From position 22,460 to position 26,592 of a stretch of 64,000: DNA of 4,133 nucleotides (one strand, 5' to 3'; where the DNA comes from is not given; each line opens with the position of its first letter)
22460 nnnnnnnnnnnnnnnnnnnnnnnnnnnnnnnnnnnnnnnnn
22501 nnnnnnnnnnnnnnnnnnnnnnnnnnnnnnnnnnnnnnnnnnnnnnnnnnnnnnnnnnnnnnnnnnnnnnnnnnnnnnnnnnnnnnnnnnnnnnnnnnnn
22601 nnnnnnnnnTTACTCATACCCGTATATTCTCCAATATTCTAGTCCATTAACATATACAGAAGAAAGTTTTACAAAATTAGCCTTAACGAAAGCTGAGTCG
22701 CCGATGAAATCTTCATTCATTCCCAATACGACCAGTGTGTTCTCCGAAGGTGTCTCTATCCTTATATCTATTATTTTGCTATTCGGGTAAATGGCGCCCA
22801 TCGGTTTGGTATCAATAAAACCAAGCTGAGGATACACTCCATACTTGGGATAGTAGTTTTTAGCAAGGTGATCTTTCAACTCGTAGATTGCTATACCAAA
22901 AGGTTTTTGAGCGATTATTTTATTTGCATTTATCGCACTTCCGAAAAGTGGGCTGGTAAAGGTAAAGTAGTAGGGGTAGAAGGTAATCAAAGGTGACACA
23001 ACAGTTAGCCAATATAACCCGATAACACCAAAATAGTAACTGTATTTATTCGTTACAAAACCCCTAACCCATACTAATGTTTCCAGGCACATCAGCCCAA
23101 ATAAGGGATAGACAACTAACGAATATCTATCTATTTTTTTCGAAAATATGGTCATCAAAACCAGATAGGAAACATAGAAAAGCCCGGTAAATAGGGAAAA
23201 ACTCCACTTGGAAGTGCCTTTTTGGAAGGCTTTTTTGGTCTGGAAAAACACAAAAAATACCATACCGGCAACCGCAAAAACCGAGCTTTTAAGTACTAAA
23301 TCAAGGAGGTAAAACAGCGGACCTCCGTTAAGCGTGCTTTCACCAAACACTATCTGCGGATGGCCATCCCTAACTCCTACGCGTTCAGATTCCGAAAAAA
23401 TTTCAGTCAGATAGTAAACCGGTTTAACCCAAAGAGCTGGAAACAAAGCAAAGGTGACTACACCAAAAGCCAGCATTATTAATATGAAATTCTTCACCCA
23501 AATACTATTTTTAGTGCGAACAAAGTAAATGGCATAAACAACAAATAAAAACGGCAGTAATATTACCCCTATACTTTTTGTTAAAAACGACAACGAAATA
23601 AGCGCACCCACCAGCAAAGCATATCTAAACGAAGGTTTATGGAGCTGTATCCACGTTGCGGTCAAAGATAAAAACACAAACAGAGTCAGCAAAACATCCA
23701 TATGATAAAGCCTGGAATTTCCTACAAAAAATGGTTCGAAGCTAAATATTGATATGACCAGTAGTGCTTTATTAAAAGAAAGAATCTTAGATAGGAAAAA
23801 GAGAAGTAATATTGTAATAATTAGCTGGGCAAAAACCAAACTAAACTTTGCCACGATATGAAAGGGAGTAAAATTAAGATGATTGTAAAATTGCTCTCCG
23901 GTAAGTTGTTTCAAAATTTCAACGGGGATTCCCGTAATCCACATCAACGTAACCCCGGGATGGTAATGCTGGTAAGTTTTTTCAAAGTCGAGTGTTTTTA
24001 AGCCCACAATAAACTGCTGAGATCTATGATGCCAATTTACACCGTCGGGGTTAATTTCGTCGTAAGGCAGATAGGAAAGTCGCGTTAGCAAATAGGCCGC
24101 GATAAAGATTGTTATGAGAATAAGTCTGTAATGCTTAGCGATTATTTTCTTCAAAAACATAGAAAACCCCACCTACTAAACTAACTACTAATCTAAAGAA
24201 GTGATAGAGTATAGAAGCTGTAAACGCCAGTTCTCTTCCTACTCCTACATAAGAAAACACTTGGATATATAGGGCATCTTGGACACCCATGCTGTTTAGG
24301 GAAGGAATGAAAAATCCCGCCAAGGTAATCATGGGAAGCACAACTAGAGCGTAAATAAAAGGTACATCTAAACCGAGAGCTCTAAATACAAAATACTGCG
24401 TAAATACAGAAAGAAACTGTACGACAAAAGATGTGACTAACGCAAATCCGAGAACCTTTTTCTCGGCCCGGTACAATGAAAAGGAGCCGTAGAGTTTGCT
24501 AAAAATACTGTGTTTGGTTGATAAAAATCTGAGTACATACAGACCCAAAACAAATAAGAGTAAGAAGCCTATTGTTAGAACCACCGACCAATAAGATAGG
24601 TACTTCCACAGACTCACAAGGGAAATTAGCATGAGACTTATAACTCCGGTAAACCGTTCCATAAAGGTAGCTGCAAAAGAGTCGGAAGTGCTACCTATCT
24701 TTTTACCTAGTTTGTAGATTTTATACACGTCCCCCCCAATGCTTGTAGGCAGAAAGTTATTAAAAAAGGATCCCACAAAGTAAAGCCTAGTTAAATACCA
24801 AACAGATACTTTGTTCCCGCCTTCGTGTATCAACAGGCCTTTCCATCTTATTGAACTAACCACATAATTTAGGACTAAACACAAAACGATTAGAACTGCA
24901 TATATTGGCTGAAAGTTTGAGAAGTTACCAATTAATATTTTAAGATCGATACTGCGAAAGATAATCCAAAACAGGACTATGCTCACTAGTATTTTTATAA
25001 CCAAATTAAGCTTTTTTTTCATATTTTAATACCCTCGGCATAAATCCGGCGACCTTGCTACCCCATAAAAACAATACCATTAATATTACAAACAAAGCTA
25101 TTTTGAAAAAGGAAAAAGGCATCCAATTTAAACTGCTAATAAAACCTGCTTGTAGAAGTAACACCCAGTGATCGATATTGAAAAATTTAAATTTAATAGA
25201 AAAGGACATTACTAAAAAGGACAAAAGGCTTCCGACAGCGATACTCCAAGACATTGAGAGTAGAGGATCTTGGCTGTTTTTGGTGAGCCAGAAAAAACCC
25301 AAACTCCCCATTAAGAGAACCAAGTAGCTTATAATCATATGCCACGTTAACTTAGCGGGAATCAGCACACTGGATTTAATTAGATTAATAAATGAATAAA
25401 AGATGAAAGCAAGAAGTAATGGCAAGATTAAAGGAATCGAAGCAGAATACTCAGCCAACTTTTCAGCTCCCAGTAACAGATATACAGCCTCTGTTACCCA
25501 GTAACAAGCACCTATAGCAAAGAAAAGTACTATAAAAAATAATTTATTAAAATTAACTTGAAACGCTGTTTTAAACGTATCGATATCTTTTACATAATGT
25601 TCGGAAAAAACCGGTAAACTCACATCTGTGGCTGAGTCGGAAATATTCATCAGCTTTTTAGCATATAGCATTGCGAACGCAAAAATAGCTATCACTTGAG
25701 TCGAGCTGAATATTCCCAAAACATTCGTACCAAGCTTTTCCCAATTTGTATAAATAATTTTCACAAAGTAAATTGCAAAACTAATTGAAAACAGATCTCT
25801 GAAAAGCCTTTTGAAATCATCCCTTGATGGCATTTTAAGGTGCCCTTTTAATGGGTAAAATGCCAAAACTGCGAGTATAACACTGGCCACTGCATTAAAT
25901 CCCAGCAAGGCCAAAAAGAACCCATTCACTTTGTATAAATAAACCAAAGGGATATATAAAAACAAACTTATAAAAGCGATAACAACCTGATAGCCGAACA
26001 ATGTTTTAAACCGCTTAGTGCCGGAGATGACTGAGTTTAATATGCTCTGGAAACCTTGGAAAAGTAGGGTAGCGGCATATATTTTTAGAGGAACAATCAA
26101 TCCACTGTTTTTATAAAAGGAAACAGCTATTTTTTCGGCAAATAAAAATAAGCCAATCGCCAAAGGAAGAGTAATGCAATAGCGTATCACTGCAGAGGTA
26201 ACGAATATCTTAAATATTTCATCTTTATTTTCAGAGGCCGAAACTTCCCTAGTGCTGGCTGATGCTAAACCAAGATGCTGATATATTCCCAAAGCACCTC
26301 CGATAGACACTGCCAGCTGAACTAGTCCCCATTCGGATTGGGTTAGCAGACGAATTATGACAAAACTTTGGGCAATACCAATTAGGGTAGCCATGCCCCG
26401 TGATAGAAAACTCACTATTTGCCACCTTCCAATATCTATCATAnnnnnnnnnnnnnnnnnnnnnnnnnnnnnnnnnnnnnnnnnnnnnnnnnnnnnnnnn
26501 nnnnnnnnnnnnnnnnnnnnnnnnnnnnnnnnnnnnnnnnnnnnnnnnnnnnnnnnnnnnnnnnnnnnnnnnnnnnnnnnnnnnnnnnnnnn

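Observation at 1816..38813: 39-kb single-strand, translationally coupled glycosylation supercluster with at least six GT-C paralogs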

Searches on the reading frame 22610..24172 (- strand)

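Call 6: search_protein_families(library=pfam, proteins=[window:22610-24172:-], max_evalue=0.01)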
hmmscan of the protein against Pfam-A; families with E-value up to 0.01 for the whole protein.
window:22610-24172:- (520 aa): 2 families
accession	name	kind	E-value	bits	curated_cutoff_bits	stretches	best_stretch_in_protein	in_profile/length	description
PF13231.12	PMT_2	-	7.2e-08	33.2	26.1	1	116-242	31-155/160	Dolichyl-phosphate-mannose-protein mannosyltransferase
PF02366.24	PMT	-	0.0094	16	22.7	1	107-249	85-233/245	Dolichyl-phosphate-mannose-protein mannosyltransferase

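Call 12: search_protein_families(library=ncbifam, proteins=[window:22610-24172:-], max_evalue=0.001)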
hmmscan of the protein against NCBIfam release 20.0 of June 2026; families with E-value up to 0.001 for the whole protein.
window:22610-24172:- (520 aa): 0 families

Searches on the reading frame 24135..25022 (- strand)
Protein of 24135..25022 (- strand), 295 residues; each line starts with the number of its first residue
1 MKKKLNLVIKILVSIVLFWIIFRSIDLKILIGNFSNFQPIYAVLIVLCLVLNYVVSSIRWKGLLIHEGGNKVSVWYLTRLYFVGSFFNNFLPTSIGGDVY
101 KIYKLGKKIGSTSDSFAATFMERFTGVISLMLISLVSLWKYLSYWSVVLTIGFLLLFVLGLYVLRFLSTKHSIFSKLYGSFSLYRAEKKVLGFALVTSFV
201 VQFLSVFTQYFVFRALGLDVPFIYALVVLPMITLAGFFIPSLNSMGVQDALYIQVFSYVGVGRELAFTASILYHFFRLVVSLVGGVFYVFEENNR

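Call 7: search_protein_families(library=pfam, proteins=[window:24135-25022:-], max_evalue=0.01)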
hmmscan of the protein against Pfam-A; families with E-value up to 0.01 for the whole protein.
window:24135-25022:- (295 aa): 1 family
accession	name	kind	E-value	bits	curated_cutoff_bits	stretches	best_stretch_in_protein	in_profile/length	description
PF03706.18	LPG_synthase_TM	-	1.1e-45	156.9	33.4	1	8-284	2-302/302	Lysylphosphatidylglycerol synthase TM region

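Call 12: search_protein_families(library=ncbifam, proteins=[window:24135-25022:-], max_evalue=0.001)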
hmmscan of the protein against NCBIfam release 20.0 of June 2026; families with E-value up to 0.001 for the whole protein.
window:24135-25022:- (295 aa): 2 families
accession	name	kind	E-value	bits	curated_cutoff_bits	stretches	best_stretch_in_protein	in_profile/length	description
TIGR00374.1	TIGR00374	subfamily_domain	1.7e-24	86.9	43.2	2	11-176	1-168/323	flippase-like domain-containing protein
NF033480.1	bifunc_MprF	equivalog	1.1e-05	23.9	600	1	6-290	5-295/841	bifunctional lysylphosphatidylglycerol flippase/synthetase MprF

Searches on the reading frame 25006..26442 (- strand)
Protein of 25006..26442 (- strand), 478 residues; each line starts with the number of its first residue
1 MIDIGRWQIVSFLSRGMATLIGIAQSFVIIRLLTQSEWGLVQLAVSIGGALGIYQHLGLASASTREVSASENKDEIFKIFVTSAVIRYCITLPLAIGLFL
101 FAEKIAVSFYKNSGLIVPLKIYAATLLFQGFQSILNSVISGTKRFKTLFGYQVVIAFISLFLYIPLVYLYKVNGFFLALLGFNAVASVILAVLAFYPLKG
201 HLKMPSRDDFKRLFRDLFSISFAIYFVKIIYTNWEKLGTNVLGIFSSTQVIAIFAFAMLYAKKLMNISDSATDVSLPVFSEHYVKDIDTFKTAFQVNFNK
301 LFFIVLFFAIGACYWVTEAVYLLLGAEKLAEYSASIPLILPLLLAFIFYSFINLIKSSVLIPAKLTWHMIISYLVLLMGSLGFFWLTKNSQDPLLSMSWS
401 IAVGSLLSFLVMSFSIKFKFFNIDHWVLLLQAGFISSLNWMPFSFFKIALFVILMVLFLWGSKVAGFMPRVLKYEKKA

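Call 7: search_protein_families(library=pfam, proteins=[window:25006-26442:-], max_evalue=0.01)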
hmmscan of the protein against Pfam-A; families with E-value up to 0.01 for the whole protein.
window:25006-26442:- (478 aa): 2 families
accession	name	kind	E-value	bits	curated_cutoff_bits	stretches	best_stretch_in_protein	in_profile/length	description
PF13440.11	Polysacc_synt_3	-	1.6e-17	64.1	23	1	29-326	2-286/293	Polysaccharide biosynthesis protein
PF01943.22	Polysacc_synt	-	2e-15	57.4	28.2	1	9-281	6-272/274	Polysaccharide biosynthesis protein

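Call 14: search_protein_families(library=ncbifam, proteins=[window:25006-26442:-], max_evalue=0.001)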
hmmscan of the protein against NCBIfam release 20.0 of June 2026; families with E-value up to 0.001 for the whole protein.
window:25006-26442:- (478 aa): 0 families
